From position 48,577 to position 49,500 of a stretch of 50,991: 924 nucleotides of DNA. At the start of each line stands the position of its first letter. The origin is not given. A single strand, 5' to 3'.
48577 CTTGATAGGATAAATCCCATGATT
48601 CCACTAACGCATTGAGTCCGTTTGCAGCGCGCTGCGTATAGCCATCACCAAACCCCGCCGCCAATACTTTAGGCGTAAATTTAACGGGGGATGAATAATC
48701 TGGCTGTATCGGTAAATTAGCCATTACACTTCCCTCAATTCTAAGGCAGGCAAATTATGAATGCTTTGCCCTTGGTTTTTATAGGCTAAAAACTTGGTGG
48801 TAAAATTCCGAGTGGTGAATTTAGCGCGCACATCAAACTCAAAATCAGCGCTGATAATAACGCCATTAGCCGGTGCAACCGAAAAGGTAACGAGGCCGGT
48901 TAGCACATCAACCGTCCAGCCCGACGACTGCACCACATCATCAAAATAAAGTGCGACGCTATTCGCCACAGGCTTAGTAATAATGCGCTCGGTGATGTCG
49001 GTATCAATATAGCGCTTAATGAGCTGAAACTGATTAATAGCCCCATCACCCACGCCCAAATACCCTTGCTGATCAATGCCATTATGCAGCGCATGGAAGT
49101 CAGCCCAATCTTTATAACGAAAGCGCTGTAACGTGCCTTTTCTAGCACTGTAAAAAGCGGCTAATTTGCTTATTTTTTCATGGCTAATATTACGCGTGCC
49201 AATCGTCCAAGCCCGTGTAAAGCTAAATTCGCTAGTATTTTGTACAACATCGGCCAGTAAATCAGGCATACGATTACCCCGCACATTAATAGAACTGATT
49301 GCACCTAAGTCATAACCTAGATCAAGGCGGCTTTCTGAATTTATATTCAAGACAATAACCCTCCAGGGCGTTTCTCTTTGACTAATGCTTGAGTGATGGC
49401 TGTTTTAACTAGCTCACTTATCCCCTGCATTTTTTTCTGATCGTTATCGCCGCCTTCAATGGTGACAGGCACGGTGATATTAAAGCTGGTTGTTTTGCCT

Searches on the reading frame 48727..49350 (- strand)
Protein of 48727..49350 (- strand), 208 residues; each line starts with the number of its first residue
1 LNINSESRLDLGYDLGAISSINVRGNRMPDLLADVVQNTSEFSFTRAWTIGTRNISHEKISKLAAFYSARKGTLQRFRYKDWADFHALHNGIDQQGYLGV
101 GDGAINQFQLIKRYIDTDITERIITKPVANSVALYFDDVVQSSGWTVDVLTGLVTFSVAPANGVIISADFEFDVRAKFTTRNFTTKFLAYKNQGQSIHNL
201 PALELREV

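Call 25: search_protein_families(library=pfam, max_evalue=0.001, proteins=[window:48727-49350:-])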
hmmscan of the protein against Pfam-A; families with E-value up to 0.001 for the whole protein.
seq(208 aa): 1 family
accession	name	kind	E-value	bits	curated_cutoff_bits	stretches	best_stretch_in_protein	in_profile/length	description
PF09343.15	DUF2460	-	3.8e-40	138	30.4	1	46-205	42-204/205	Conserved hypothetical protein 2217 (DUF2460)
